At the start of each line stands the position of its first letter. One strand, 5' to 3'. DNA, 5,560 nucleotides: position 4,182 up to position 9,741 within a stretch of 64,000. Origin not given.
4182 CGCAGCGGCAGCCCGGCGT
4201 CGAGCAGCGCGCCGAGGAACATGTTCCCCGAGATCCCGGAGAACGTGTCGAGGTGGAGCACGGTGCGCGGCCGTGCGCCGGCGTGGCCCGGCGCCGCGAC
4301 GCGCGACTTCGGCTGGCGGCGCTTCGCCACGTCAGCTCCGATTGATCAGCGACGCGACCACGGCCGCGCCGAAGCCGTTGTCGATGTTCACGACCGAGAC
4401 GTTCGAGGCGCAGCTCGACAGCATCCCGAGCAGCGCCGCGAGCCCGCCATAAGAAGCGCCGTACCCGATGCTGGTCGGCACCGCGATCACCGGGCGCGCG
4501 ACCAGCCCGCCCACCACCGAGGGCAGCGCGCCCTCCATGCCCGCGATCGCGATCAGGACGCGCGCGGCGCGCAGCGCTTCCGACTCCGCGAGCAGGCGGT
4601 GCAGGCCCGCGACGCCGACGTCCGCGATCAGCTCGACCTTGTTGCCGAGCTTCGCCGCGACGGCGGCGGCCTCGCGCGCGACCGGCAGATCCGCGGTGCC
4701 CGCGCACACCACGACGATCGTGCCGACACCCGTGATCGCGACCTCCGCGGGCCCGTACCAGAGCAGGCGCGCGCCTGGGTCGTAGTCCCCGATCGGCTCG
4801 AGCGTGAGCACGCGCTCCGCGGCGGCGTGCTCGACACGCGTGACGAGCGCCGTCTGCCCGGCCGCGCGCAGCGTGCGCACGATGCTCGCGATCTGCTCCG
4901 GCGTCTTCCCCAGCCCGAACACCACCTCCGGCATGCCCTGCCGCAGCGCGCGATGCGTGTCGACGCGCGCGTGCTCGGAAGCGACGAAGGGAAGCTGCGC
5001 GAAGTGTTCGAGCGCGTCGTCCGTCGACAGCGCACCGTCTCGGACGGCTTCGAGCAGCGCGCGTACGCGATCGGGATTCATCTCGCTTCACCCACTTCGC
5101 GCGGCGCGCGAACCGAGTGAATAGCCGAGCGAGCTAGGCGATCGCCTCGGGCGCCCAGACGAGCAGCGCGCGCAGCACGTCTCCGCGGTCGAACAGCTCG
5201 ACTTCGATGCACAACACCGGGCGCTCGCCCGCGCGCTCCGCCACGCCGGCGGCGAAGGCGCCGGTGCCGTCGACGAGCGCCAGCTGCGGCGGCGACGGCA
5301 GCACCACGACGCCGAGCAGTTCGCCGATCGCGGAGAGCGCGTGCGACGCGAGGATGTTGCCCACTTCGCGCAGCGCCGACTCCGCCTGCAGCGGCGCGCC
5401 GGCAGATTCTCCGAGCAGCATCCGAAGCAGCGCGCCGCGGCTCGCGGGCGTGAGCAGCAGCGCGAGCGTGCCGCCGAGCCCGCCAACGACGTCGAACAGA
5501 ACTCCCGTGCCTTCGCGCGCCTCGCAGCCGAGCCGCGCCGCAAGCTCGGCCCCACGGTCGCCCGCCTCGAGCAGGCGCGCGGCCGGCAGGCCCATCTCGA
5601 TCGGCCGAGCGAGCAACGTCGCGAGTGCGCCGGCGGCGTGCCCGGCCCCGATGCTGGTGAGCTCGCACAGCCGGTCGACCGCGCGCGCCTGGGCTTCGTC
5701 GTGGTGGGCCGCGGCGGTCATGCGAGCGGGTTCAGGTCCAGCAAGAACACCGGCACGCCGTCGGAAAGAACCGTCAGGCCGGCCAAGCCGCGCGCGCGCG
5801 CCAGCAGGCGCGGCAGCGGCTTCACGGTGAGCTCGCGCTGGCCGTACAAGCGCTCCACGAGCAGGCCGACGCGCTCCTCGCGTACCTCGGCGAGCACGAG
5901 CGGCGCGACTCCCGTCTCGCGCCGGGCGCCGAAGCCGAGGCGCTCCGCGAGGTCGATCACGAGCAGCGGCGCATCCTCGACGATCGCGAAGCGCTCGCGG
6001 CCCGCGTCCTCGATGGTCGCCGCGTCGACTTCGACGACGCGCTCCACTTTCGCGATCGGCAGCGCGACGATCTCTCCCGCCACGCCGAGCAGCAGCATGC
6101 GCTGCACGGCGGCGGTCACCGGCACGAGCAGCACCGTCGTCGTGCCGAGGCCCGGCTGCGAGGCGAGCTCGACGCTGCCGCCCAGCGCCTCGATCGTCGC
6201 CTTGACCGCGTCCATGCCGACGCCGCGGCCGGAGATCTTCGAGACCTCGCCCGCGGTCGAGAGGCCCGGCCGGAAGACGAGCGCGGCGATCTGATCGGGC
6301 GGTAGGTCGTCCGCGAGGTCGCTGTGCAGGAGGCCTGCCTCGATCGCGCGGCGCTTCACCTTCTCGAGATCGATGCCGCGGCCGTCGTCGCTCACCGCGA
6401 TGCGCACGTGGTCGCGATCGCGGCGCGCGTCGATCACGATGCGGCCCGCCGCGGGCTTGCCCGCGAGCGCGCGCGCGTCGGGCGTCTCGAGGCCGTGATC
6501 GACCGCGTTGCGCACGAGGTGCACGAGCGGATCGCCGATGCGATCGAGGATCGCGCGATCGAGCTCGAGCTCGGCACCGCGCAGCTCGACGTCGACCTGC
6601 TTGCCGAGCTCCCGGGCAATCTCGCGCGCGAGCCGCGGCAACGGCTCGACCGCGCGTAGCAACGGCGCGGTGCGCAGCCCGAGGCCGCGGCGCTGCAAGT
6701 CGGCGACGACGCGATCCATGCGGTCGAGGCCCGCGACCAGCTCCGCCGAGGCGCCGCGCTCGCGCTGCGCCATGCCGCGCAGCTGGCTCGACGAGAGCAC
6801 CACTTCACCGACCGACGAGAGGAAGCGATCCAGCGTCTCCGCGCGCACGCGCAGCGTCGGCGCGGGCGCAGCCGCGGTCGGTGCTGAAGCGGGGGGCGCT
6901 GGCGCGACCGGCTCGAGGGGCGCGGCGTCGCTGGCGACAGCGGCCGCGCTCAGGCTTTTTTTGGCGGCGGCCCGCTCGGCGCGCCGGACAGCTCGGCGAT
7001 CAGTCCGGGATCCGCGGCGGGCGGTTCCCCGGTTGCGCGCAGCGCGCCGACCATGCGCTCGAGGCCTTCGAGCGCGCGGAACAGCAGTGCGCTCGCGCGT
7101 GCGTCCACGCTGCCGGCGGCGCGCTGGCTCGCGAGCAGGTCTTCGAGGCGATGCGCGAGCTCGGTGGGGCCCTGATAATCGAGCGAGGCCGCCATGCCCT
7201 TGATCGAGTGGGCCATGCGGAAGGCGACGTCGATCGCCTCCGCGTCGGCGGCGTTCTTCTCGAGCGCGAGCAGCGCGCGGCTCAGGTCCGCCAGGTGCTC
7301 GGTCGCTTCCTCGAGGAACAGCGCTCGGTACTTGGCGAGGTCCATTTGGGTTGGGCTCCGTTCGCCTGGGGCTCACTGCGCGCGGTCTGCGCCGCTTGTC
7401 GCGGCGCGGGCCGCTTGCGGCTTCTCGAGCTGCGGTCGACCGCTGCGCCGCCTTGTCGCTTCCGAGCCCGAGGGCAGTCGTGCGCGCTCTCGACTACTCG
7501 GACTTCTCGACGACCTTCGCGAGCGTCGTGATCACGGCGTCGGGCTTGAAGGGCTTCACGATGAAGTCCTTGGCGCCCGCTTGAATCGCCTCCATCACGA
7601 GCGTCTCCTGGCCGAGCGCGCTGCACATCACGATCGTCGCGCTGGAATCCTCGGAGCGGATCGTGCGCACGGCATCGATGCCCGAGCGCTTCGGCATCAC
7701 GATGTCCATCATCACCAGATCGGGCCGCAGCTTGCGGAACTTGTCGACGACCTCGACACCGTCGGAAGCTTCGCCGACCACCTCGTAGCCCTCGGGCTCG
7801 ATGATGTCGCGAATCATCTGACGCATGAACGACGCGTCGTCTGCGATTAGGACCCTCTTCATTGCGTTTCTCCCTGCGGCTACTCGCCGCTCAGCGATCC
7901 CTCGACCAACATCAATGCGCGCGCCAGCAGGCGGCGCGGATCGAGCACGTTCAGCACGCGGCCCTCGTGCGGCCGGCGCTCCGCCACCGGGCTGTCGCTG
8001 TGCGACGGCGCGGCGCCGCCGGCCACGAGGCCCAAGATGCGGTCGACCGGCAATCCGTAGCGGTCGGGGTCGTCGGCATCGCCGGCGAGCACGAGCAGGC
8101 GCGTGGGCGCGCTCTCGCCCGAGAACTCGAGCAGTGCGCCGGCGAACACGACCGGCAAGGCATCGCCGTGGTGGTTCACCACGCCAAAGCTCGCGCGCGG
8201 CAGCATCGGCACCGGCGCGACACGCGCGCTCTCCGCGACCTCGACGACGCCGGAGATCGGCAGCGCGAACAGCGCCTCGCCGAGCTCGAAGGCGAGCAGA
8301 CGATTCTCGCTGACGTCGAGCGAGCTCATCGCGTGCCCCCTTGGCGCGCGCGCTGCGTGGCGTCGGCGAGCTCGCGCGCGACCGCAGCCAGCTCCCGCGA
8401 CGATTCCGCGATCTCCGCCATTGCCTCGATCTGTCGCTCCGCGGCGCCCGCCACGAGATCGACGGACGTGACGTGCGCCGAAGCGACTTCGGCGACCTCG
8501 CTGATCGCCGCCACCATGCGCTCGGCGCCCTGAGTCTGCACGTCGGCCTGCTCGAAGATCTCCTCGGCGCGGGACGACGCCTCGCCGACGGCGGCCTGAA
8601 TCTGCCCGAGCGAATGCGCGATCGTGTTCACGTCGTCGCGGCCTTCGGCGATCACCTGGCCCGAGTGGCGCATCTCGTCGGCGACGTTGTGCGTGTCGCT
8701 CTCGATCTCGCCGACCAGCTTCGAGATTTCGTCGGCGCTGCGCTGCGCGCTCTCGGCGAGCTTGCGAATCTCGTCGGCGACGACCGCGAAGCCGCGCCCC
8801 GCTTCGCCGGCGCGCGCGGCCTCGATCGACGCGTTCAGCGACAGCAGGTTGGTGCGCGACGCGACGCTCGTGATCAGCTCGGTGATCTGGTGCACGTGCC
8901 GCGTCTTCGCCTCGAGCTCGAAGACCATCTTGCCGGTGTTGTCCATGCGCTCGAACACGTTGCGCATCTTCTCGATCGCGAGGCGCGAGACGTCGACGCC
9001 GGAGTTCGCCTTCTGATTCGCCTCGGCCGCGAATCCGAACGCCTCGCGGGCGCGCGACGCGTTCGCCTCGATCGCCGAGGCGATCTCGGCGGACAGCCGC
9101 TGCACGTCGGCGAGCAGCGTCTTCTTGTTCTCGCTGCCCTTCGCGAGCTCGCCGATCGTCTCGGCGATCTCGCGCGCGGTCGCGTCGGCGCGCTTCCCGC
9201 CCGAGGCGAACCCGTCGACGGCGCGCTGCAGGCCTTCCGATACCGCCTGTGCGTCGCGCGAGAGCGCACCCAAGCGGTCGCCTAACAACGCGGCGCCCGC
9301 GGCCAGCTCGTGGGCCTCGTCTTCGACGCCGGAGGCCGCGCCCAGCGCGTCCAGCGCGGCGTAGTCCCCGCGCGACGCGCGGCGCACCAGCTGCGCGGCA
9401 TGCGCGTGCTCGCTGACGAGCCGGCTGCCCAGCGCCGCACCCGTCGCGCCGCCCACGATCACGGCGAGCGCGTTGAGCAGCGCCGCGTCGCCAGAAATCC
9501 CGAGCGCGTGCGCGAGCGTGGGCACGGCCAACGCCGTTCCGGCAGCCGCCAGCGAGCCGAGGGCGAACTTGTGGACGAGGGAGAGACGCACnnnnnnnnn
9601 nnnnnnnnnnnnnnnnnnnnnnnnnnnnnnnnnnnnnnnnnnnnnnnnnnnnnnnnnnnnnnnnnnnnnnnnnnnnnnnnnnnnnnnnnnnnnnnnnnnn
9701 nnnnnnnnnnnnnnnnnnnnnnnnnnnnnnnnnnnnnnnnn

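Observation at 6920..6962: cheA is split at an A7 run that forms a textbook -1 frameshift cassette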

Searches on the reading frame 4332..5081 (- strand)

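Call 56: search_protein_families(library=pfam, proteins=[window:4332-5081:-], max_evalue=0.001)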
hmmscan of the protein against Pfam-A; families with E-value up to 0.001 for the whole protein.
window:4332-5081:- (249 aa): 1 family
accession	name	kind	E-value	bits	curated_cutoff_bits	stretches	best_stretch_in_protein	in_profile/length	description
PF00731.26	AIRC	-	3.6e-12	46.5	30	1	122-246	2-126/148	AIR carboxylase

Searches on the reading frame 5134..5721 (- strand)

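Call 56: search_protein_families(library=pfam, proteins=[window:5134-5721:-], max_evalue=0.001)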
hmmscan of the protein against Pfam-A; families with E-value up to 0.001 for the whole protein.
window:5134-5721:- (195 aa): 2 families
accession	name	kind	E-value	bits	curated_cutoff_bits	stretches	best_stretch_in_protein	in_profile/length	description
PF04509.17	CheC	-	1.9e-13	50.5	22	1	113-147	2-36/38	CheC-like family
PF13690.11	CheX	-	0.00011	22.6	27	0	76-146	5-71/94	Chemotaxis phosphatase CheX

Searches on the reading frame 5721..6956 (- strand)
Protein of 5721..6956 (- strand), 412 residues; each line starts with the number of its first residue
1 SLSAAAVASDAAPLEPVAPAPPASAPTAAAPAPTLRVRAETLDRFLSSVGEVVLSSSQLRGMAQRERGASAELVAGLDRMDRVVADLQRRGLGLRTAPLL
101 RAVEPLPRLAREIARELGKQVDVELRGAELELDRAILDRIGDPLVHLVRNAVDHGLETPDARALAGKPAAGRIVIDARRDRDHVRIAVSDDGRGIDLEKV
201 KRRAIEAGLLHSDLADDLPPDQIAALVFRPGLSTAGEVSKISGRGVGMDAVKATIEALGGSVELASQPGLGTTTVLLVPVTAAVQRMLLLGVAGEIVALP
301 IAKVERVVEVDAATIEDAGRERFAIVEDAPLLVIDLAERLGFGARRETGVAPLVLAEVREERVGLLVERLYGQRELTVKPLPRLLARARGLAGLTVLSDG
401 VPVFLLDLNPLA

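Call 14: find_related_loci(query=window:5721-6956:-, collection=genome_contigs, flank=4000)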
Query seq(412 aa) (412 aa) in genome_contigs; peptide patterns used: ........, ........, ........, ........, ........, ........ (x = any residue, [..] = any of these).
599 stretches matched a pattern (row limit reached: there are more); 149 encode a relative of the query (tblastn E <= 1e-3); the best 80 are kept; 79 distinct loci.
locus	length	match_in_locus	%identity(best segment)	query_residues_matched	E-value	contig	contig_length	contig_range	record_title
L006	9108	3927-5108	90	20-412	0e+0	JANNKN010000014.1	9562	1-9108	MAG: Deltaproteobacteria bacterium isolate SOY_4_C_concoct_51 SOY_4_C_k141_1711990, whole genome shotgun sequence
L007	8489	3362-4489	92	34-412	0e+0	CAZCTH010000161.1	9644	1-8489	MAG TPA_asm: uncultured Spirochaetales bacterium isolate binchicken_co199_92 genome assembly, contig: NODE_5009_length_9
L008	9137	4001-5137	91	34-412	0e+0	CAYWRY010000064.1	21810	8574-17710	MAG TPA_asm: uncultured Spirochaetales bacterium isolate binchicken_co107_401 genome assembly, contig: NODE_5979_length_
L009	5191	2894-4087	86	9-411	0e+0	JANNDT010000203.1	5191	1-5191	MAG: Deltaproteobacteria bacterium isolate OTE_75_metabat_549 OTE_75_k141_3196224, whole genome shotgun sequence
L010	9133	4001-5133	80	35-412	2e-173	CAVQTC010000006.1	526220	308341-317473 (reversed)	MAG: uncultured delta proteobacterium isolate MFD10007.bin.2.207 genome assembly, contig: contig_30054, whole genome sho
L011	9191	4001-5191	71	15-412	2e-168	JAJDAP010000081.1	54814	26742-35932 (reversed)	MAG: Deltaproteobacteria bacterium isolate OFTM159 OFTM159_80, whole genome shotgun sequence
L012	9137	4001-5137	72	34-412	6e-167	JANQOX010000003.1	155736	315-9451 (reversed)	MAG: Myxococcota bacterium isolate IP29b_bin.147 k99_995376, whole genome shotgun sequence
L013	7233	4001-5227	68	3-411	1e-165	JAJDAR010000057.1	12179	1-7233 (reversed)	MAG: Deltaproteobacteria bacterium isolate OFTM245 OFTM245_56, whole genome shotgun sequence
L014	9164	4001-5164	71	28-412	1e-164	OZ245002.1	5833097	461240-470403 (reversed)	MAG: Myxococcota bacterium isolate 641f811d-2bae-4d89-87bb-445edc559d6d genome assembly, chromosome: 1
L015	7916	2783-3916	70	34-411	3e-163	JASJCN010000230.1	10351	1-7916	MAG: Myxococcota bacterium isolate MO_167.B22 MO_167.c_6441, whole genome shotgun sequence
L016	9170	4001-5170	71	24-412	3e-162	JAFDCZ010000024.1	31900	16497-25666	MAG: Deltaproteobacteria bacterium isolate Meg19_02_Bin_150 Meg19_02_Bin_150_scaffold_496, whole genome shotgun sequence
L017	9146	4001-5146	69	31-411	3e-161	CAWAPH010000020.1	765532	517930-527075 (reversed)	MAG: uncultured delta proteobacterium isolate MFD03804.bin.2.13 genome assembly, contig: contig_4760, whole genome shotg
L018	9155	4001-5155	69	28-411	3e-158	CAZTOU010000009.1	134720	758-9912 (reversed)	MAG TPA_asm: uncultured Spirochaetales bacterium isolate binchicken_co142_37 genome assembly, contig: NODE_179_length_13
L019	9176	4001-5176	66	22-412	5e-155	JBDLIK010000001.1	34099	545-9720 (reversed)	MAG: Myxococcota bacterium isolate MAG027 MAG027_1, whole genome shotgun sequence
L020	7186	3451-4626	67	21-411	5e-154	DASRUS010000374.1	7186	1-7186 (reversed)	MAG TPA_asm: Myxococcota bacterium isolate SMAG_U8270 k141_471324, whole genome shotgun sequence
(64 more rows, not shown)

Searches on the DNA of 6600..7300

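Call 49: search_rna_families(source=window, start=6600, end=7300, threshold=evalue, max_evalue=10)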
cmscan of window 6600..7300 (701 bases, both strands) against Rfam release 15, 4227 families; matches with E-value up to 10: 4.
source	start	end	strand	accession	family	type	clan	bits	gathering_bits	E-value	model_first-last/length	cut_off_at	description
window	6809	6869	+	RF01867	CC2171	Gene; sRNA;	-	16.6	75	0.37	1-159/159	no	caulobacter sRNA CC2171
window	6749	6831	-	RF01681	P4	Gene; sRNA;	-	16.3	37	0.081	1-215/215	no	Pseudomonas sRNA P4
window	6936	6972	+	RF02966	DUF3268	Gene; sRNA;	-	14.5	65.3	4.9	1-121/121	no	DUF3268 RNA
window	7010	7089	+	RF01528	CC3513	Gene; sRNA;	-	14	40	5.6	1-176/176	no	caulobacter sRNA CC3513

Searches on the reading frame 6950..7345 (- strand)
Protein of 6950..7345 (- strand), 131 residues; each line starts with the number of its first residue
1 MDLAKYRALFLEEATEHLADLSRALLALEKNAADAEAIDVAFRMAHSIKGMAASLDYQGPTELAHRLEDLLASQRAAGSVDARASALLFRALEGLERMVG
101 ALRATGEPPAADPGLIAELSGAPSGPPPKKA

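Call 10: find_encoding_contigs(protein=window:6950-7345:-, flank=10000, max_places=10)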
Protein window:6950-7345:- (131 aa): 5 contigs read that carry it; 5 places shown.
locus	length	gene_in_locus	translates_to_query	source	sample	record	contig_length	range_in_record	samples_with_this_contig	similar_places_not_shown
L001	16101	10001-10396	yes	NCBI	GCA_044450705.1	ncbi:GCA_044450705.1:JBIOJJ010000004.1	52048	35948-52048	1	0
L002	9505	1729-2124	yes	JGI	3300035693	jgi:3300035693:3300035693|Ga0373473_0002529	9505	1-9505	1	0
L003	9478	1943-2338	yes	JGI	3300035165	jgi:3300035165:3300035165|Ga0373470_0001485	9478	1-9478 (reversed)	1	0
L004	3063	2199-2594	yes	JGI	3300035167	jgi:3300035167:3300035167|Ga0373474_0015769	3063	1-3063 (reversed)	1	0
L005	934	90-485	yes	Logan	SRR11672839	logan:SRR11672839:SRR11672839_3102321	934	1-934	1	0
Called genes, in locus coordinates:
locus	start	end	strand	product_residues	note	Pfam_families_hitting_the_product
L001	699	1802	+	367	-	PF00226:DnaJ, PF01556:DnaJ_C, PF00684:DnaJ_CXXCXGXG, PF27439:DnaJ_C_2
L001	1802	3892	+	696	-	PF13458:Peripla_BP_6, PF01094:ANF_receptor, PF13458:Peripla_BP_6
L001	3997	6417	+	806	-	PF02190:LON_substr_bdg, PF00004:AAA, PF07728:AAA_5 (weak), PF22667:Lon_lid, PF05362:Lon_C, PF13541:ChlI (weak)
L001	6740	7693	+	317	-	PF00586:AIRS, PF02769:AIRS_C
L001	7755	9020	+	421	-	PF00015:MCPsignal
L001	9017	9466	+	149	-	PF01584:CheW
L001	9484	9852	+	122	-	PF00072:Response_reg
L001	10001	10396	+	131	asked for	PF01627:Hpt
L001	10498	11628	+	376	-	PF02895:H-kinase_dim (weak), PF02518:HATPase_c, PF01584:CheW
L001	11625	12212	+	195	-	PF04509:CheC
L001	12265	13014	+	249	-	PF00731:AIRC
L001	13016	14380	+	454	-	PF01969:Ni_insertion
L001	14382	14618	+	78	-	PF15511:CENP-T_C (weak), PF00808:CBFD_NFYB_HMF, PF00125:Histone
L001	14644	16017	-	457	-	PF00072:Response_reg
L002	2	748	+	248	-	?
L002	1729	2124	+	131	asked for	PF01627:Hpt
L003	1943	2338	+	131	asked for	PF01627:Hpt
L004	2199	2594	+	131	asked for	PF01627:Hpt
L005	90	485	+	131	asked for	PF01627:Hpt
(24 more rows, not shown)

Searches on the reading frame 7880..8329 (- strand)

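Call 56: search_protein_families(library=pfam, proteins=[window:7880-8329:-], max_evalue=0.001)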
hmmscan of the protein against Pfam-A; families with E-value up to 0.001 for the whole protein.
window:7880-8329:- (149 aa): 1 family
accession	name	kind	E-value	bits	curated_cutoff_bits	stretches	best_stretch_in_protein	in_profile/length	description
PF01584.24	CheW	-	1.2e-14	54.5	23.5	1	11-136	2-135/138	CheW-like domain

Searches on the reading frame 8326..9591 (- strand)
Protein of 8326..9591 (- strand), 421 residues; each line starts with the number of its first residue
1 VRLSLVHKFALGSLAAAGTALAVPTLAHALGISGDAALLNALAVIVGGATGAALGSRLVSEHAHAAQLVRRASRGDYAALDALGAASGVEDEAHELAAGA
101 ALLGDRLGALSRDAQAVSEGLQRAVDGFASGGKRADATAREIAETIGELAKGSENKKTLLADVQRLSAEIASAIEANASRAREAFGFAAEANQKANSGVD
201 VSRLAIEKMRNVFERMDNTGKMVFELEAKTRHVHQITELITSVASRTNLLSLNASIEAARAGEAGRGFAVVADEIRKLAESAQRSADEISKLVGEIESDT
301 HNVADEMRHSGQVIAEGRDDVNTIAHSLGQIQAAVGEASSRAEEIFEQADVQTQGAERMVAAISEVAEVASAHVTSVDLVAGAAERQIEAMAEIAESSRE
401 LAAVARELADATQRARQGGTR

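Call 56: search_protein_families(library=pfam, proteins=[window:8326-9591:-], max_evalue=0.001)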
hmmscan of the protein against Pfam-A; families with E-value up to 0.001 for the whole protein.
window:8326-9591:- (421 aa): 2 families
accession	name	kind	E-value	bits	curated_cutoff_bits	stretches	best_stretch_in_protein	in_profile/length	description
PF00015.26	MCPsignal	-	5.3e-36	124.5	34.6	1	201-369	3-171/172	Methyl-accepting chemotaxis protein (MCP) signalling domain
PF06103.16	DUF948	-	8.7e-05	23.1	37.2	0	270-336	19-85/89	Bacterial protein of unknown function (DUF948)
